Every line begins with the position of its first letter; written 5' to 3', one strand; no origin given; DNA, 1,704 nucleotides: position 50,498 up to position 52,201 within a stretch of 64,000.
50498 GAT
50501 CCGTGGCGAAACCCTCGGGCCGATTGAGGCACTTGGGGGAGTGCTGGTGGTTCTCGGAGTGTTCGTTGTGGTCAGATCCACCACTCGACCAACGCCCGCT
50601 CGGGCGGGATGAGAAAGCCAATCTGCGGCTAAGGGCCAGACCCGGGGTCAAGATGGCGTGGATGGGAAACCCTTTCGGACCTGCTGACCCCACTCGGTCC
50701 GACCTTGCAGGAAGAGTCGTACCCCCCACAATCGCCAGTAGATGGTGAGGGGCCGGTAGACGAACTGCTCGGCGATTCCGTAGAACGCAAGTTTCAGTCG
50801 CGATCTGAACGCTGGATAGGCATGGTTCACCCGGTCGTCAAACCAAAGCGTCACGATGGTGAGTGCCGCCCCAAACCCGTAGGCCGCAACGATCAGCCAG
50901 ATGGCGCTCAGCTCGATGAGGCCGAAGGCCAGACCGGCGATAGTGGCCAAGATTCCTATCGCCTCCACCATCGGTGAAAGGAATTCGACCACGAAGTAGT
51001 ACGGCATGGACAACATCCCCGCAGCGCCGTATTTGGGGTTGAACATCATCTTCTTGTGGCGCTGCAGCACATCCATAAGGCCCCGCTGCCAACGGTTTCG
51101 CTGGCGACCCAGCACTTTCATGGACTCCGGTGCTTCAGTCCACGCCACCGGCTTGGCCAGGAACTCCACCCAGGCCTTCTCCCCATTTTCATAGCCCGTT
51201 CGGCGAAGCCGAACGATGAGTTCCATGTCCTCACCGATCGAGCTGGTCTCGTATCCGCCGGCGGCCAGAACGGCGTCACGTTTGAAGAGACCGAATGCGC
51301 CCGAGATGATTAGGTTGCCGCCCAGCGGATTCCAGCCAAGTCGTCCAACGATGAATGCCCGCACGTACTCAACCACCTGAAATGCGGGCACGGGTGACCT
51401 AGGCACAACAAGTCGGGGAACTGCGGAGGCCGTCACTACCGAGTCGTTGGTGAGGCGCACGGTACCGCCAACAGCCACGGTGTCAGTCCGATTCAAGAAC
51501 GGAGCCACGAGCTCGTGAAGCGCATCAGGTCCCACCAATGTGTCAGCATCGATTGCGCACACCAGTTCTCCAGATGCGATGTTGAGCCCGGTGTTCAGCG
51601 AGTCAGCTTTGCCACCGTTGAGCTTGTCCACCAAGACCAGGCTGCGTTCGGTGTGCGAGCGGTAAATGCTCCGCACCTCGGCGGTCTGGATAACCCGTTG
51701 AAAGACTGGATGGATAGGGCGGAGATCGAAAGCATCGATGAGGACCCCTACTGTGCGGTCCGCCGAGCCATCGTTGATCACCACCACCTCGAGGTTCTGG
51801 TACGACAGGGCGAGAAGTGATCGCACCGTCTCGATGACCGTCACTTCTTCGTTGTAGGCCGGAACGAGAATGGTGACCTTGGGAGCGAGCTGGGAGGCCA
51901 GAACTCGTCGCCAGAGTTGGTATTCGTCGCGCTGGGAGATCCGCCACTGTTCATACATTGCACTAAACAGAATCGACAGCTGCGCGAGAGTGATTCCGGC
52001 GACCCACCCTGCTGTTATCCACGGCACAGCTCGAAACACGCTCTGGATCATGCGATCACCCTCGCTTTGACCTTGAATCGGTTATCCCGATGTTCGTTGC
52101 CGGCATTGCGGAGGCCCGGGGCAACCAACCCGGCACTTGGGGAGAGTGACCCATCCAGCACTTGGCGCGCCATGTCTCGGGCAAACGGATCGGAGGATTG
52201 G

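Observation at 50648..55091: Three-gene coupled module: degenerate-GGDEF pseudo-receiver protein, membrane HEAT-repeat protein and processive GT2 synthase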

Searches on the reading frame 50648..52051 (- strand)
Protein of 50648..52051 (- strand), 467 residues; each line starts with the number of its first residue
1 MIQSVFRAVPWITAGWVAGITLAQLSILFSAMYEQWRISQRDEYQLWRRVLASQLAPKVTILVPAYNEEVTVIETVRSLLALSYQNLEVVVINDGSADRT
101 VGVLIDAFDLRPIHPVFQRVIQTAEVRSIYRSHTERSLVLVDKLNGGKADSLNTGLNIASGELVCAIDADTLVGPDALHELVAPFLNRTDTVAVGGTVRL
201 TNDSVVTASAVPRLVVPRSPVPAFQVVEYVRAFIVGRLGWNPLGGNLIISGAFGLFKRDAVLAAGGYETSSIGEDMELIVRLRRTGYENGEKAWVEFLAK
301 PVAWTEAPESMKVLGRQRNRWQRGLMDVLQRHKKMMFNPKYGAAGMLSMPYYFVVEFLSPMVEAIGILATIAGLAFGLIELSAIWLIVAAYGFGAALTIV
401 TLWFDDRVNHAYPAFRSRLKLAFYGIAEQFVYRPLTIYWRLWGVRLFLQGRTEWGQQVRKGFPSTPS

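Call 6: search_protein_families(library=pfam, proteins=[window:50648-52051:-], max_evalue=0.1)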
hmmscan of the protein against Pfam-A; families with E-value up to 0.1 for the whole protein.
window:50648-52051:- (467 aa): 6 families
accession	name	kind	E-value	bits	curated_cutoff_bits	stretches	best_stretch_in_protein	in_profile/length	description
PF13641.12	Glyco_tranf_2_3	-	1.9e-25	90.7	27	1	57-324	1-230/230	Glycosyltransferase like family 2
PF00535.33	Glycos_transf_2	-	8.5e-23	81.5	23.3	2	60-108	1-49/168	Glycosyl transferase family 2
PF13632.12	Glyco_trans_2_3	-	5.1e-13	49.7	27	1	164-382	2-183/198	Glycosyl transferase family group 2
PF03142.21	Chitin_synth_2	-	1.5e-09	37.5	27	2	154-208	195-251/527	Chitin synthase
PF10111.15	Glyco_tranf_2_2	-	4.3e-07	30.1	27.3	1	125-181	46-102/276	Glycosyltransferase like family 2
PF13506.12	Glyco_transf_21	-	1.2e-06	28.5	21.7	1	148-323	18-174/174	Glycosyl transferase family 21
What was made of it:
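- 50648..52051 (-): GT2 membrane glycosyltransferase, 467 aa. Motifs: NDGS 93-96 (nt 51764-51775), DAD 168-170 (nt 51539-51550 covers DADT), GED 273-275 (nt 51224-51235 covers GEDM), QRNRW 317-321 (nt 51089-51103). One N-terminal and about three C-terminal membrane helices. Pfam Glyco_tranf_2_3 at 1.9e-25, Glyco_trans_2_3 and Chitin_synth_2 (call 6).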

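Call 7: search_protein_families(library=ncbifam, proteins=[window:50648-52051:-], max_evalue=0.1)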
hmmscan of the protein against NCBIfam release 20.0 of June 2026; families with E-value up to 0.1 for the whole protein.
window:50648-52051:- (467 aa): 27 families (the best 25 are shown)
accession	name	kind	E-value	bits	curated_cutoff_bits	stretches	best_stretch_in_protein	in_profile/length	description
TIGR03937.1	PgaC_IcaA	equivalog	3.2e-39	135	422.3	2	123-366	88-311/407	poly-beta-1,6-N-acetyl-D-glucosamine synthase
TIGR03111.1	glyc2_xrt_Gpos1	hypoth_equivalog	3.5e-28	98.6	363.95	1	50-454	42-414/439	TIGR03111 family XrtG-associated glycosyltransferase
TIGR03030.1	CelA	equivalog_domain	1.2e-18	66.6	699.1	2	51-187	125-255/714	UDP-forming cellulose synthase catalytic subunit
TIGR04283.1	glyco_like_mftF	equivalog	6.3e-14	52.1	182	1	60-207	2-118/221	TIGR04283 family arsenosugar biosynthesis glycosyltransferase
TIGR04242.1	nodulat_NodC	equivalog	7.2e-13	48.3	550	1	19-324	11-283/395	chitooligosaccharide synthase NodC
NF053846.1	glyco_with_XrtP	equivalog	2.8e-12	46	520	1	60-428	44-407/440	XrtP-associated glycosyltransferase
NF007482.0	PRK10073.1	equivalog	8.1e-12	44.8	423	2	56-104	5-53/334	glycosyltransferase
TIGR03965.1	mycofact_glyco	equivalog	8.5e-12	44.7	280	2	145-287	139-268/467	mycofactocin biosynthesis glycosyltransferase MftF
NF041875.1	EPS_EpsD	equivalog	1.4e-11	44.4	370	1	60-309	2-210/325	exopolysaccharide biosynthesis glycosyltransferase EpsD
NF047683.1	TeichurnBiosyTuaG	equivalog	1.8e-11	44.2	400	1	54-105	3-54/252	teichuronic acid biosynthesis protein TuaG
TIGR03469.1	HpnB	hypoth_equivalog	9.5e-11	41.3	379.25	1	20-105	7-93/386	hopene-associated glycosyltransferase HpnB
NF041394.1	GtaseAglG_Halo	equivalog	3.2e-10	39.8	440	1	133-199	55-120/304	glucosyl-dolichyl phosphate glucuronosyltransferase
NF010496.0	PRK13915.1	equivalog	3.7e-10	39.4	262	2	36-102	11-79/307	glucosyl-3-phosphoglycerate synthase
NF053739.1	GlytfEpsEBac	equivalog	4.5e-10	39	450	2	57-103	1-47/265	glycosyltransferase EpsE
NF008558.0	PRK11498.1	equivalog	3.9e-08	31.7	992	2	250-332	432-508/872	UDP-forming cellulose synthase catalytic subunit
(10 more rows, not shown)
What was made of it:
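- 50648..52051 (-): PgaC_IcaA model 135 bits against a cutoff of 422 (call 7).
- On PgaC/IcaA PNAG synthase (TIGR03937 equivalog): 135 bits, partial match to residues 123-366 (call 7).
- Closest known: PgaC/PgaD and IcaA/IcaD PNAG synthases. Same: PgaC_IcaA is the best-scoring NCBIfam model (call 7).
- Tried and rejected: PgaC/IcaA equivalog: rejected, 135 bits against a cutoff of 422 (call 7).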

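Call 23: search_solved_structures(query=window:50651-52051:-, max_evalue=0.001, show_alignments=2)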
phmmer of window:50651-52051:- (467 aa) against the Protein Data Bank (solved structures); distinct sequences matched with E-value up to 0.001: 16.
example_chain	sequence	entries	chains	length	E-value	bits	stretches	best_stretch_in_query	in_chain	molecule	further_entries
6yv7_A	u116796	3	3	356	2.1e-08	36.4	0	126-287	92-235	Glycosyl transferase, family 2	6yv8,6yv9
6yv7_B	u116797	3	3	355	2.1e-08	36.3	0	126-287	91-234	Glycosyl transferase, family 2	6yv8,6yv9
5ej1_A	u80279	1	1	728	4.4e-08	35.3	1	48-392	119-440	Putative cellulose synthase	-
4hg6_A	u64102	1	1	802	5e-08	35.1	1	47-392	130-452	Cellulose Synthase Subunit A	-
4p00_A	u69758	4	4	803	5e-08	35.1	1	47-392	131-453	Cellulose Synthase A subunit | Cellulose Synthase subunit A | Putative cellulose synthase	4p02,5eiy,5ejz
6p61_A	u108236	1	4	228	1.1e-07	33.9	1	55-102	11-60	Glycosyltransferase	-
3bcv_A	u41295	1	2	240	1.2e-07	33.8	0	55-103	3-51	Putative glycosyltransferase protein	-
5eke_A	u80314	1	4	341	4.5e-07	32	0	56-109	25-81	Uncharacterized glycosyltransferase sll0501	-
5ekp_C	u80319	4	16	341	4.5e-07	31.9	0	56-109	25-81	Uncharacterized glycosyltransferase sll0501 | Glycosyltransferase sll0501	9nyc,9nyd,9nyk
9nye_A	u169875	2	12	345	4.7e-07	31.9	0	56-109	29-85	Glycosyltransferase sll0501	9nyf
5hea_A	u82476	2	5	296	1.7e-06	30.1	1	59-101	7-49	Putative glycosyltransferase (GalT1)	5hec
2z87_A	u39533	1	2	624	1.5e-05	26.9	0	55-110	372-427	Chondroitin synthase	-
2z86_A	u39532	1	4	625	1.5e-05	26.9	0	55-110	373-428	Chondroitin synthase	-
9hwj_A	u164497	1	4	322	4.7e-05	25.3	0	57-116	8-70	Undecaprenyl-phosphate 4-deoxy-4-formamido-L-arabinose transferase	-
9bhc_C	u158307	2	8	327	0.0001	24.2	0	57-109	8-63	Undecaprenyl-phosphate 4-deoxy-4-formamido-L-arabinose transferase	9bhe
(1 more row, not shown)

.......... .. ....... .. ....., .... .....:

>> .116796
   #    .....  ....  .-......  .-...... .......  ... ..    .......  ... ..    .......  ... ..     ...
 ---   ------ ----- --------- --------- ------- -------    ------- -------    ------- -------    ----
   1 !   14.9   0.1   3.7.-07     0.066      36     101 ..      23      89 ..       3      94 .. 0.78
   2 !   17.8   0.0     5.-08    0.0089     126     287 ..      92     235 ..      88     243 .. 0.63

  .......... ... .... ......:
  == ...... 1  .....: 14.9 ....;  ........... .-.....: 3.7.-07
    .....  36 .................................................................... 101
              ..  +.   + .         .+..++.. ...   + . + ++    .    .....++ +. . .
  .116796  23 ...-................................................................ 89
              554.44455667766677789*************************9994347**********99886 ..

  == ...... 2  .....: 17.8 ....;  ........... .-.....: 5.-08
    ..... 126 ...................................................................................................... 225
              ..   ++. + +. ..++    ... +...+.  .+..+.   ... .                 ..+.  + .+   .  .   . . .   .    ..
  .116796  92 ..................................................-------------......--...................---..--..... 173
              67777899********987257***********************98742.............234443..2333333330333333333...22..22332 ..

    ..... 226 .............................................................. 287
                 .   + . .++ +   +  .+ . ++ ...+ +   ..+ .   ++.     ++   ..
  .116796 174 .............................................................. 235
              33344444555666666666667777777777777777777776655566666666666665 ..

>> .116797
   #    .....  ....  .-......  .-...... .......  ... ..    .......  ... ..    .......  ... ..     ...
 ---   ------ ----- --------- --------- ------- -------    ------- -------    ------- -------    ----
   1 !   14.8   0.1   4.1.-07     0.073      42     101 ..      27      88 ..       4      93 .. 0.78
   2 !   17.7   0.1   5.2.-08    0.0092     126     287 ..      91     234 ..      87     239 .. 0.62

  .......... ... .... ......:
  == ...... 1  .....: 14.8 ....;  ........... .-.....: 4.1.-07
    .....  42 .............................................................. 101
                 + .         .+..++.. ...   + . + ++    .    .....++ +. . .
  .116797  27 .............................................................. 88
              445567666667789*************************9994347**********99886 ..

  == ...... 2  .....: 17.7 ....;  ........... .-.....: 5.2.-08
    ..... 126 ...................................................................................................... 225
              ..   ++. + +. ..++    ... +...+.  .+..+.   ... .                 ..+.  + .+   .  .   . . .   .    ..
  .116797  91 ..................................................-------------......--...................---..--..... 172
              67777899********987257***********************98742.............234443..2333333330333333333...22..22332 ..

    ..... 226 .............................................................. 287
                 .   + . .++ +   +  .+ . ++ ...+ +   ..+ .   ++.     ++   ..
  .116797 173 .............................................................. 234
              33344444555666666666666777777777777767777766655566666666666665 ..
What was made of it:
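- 50648..52051 (-): BcsA aligned over residues 47-392 (call 23).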

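Call 39: find_homologous_proteins(query=window:50651-52051:-, max_evalue=1e-20)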
Query window:50651-52051:- (467 aa): 7950 proteins with E <= 1e-20 among 8000 candidates; the best 120 are listed.
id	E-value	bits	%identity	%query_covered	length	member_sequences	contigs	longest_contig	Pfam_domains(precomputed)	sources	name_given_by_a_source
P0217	0.0e+0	1043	100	100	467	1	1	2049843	PF13632.13,PF10111.15,PF13506.14,PF13641.13,PF03142.22,PF00535.33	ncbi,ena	-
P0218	1.5e-260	882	83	99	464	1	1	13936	PF13632.13,PF10111.15,PF13641.13,PF03142.22,PF00535.33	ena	-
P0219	6.4e-260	880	83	99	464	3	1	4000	PF13632.13,PF10111.15,PF13641.13,PF03142.22,PF00535.33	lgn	-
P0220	2.3e-259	879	82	99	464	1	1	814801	PF13632.13,PF10111.15,PF13641.13,PF03142.22,PF00535.33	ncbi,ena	-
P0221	2.4e-258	875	83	99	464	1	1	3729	PF13632.13,PF10111.15,PF13641.13,PF03142.22,PF00535.33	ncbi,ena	-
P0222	4.9e-258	874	82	99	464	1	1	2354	PF13632.13,PF10111.15,PF13641.13,PF03142.22,PF00535.33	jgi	-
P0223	7.5e-256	867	82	99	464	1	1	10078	PF13632.13,PF10111.15,PF13641.13,PF03142.22,PF00535.33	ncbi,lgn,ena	-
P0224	6.9e-253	857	81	100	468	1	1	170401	PF13632.13,PF10111.15,PF13641.13,PF03142.22,PF00535.33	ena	-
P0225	6.4e-243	824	82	94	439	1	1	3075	PF13632.13,PF10111.15,PF13641.13,PF03142.22,PF00535.33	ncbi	ncbi:MAG: glycosyltransferase family 2 protein, partial [Acidimicrobiales bacterium]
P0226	2.3e-234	796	76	98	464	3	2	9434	PF13632.13,PF10111.15,PF13506.14,PF13641.13,PF03142.22,PF00535.33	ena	-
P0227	3.3e-229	779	74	98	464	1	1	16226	PF13632.13,PF10111.15,PF13506.14,PF13641.13,PF03142.22,PF00535.33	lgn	-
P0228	1.0e-228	778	72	99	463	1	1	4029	PF13632.13,PF10111.15,PF13641.13,PF03142.22,PF00535.33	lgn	-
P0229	1.6e-228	777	74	99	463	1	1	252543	PF13632.13,PF10111.15,PF13641.13,PF03142.22,PF00535.33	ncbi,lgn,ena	-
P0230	1.5e-218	744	69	100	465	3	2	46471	PF13632.13,PF10111.15,PF13506.14,PF13641.13,PF03142.22,PF00535.33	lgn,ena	-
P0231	1.9e-217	740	70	99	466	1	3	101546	PF13632.13,PF10111.15,PF13641.13,PF03142.22,PF00535.33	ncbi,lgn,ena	-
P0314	1.9e-156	539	54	97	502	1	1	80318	PF13632.13,PF13506.14,PF13641.13,PF03142.22,PF00535.33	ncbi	ncbi:MAG: glycosyltransferase family 2 protein [Thermoleophilia bacterium]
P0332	5.3e-153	528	54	97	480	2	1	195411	PF13632.13,PF10111.15,PF13641.13,PF03142.22,PF00535.33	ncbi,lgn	ncbi:MAG TPA: glycosyltransferase [Longimicrobium sp.]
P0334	1.9e-152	526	54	97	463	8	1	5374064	PF13632.13,PF10111.15,PF13641.13,PF03142.22,PF00535.33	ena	-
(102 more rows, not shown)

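Call 40: find_encoding_contigs(protein=P0332, flank=7000, max_places=1)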
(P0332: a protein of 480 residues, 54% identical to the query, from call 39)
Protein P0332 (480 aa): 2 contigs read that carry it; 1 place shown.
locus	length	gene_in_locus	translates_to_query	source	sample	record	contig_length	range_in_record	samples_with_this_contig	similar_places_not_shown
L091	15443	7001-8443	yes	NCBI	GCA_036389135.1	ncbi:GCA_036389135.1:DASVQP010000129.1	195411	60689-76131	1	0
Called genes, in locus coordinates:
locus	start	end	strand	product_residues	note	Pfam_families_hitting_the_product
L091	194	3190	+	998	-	PF05227:CHASE3, PF01590:GAF, PF13185:GAF_2 (weak), PF00989:PAS, PF00512:HisKA, PF02518:HATPase_c, PF00072:Response_reg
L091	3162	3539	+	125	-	PF00072:Response_reg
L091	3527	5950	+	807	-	PF01627:Hpt (weak), PF00072:Response_reg, PF00990:GGDEF, PF00072:Response_reg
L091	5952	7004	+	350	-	PF13646:HEAT_2 (weak), PF02985:HEAT (faint), PF13646:HEAT_2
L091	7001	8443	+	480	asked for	PF00535:Glycos_transf_2, PF10111:Glyco_tranf_2_2 (faint), PF13641:Glyco_tranf_2_3, PF03142:Chitin_synth_2 (faint), PF13632:Glyco_trans_2_3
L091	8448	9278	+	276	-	PF19413:YaiO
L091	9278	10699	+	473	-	-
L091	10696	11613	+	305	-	PF00722:Glyco_hydro_16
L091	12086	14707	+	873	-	PF02861:Clp_N, PF00004:AAA, PF13191:AAA_16 (weak), PF23569:NBD_SMAX1 (weak), PF17871:AAA_lid_9, PF07724:AAA_2, PF07728:AAA_5, PF10431:ClpB_D2-small, +4 more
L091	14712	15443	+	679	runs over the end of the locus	PF05954:Phage_GPD, PF04717:Phage_base_V, PF20093:DUF6484 (faint), PF22178:Gp5_trimer_C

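Call 41: find_encoding_contigs(protein=P0334, flank=7000, max_places=1)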
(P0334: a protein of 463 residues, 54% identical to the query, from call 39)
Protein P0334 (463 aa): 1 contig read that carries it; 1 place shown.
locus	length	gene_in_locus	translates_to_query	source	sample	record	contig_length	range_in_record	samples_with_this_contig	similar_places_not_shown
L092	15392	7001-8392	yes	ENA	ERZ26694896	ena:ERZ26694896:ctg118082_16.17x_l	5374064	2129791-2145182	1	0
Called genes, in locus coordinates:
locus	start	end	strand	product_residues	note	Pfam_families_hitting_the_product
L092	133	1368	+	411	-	-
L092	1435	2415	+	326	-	PF16289:PIN_12, PF18476:PIN_8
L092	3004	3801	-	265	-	-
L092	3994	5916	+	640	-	PF00072:Response_reg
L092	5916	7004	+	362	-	PF02985:HEAT (faint), PF13646:HEAT_2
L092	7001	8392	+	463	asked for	PF13641:Glyco_tranf_2_3, PF00535:Glycos_transf_2, PF10111:Glyco_tranf_2_2 (faint), PF00535:Glycos_transf_2, PF03142:Chitin_synth_2 (faint), PF13632:Glyco_trans_2_3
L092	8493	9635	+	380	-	PF13432:TPR_16 (faint), PF07719:TPR_2 (faint), PF13428:TPR_14 (faint), PF14559:TPR_19, PF19413:YaiO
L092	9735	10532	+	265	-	PF13424:TPR_12 (faint), PF24575:TPR_Slam (faint), PF13414:TPR_11, PF13432:TPR_16, PF14559:TPR_19 (weak), PF13432:TPR_16, PF14559:TPR_19, PF13428:TPR_14 (weak), +10 more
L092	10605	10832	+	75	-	PF13174:TPR_6 (faint), PF13181:TPR_8 (faint), PF13424:TPR_12 (faint), PF13432:TPR_16, PF14559:TPR_19, PF07719:TPR_2 (weak), PF13176:TPR_7 (weak), PF13428:TPR_14 (weak), +1 more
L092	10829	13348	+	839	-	PF00884:Sulfatase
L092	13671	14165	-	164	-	PF10604:Polyketide_cyc2 (weak), PF08327:AHSA1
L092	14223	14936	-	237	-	PF08713:DNA_alkylation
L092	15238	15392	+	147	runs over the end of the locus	PF12802:MarR_2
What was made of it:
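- On Membrane-embedded processive GT2 synthases (BcsA / HAS / chitin synthase / PgaC type): Context support only: a TPR/barrel protein follows the GT2 in diderm relatives (calls 40, 41).
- Diderm relatives place a TPR/beta-barrel outer-membrane protein directly after the GT2, and one adds a GH16 glycanase (calls 40, 41).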

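Call 42: find_encoding_contigs(protein=P0314, flank=7000, max_places=1)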
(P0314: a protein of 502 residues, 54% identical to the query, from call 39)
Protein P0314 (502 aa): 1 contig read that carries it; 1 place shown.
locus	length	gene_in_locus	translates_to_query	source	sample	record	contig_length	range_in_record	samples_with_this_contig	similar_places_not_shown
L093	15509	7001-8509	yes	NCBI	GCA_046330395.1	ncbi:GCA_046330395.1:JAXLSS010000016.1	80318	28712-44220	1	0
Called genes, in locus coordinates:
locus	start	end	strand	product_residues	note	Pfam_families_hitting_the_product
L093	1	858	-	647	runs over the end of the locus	PF11563:Protoglobin (weak), PF02518:HATPase_c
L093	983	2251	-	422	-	-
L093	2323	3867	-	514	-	PF00070:Pyr_redox (faint), PF00890:FAD_binding_2 (faint), PF01266:DAO (faint), PF01593:Amino_oxidase (faint), PF07992:Pyr_redox_2 (faint), PF12831:FAD_oxidored, PF13450:NAD_binding_8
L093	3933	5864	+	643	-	PF00072:Response_reg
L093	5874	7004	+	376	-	PF02985:HEAT (faint), PF13646:HEAT_2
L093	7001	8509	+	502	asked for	PF13506:Glyco_transf_21 (faint), PF00535:Glycos_transf_2, PF13641:Glyco_tranf_2_3, PF03142:Chitin_synth_2 (faint), PF13632:Glyco_trans_2_3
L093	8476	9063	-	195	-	PF03352:Adenine_glyco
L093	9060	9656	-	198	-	PF02870:Methyltransf_1N, PF01035:DNA_binding_1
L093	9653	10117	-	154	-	PF04542:Sigma70_r2, PF08281:Sigma70_r4_2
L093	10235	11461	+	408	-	PF05977:MFS_3, PF07690:MFS_1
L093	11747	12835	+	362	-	PF01546:Peptidase_M20, PF07687:M20_dimer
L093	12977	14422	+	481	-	PF02558:ApbA (faint), PF03446:NAD_binding_2 (faint), PF03721:UDPG_MGDP_dh_N, PF03807:F420_oxidored (faint), PF00984:UDPG_MGDP_dh, PF03720:UDPG_MGDP_dh_C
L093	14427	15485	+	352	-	PF00483:NTP_transferase, PF12804:NTP_transf_3, PF25084:LbH_EIF2B (weak), PF00132:Hexapep (weak), PF25087:GMPPB_C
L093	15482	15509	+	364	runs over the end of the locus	PF01380:SIS (weak), PF10432:bact-PGI_C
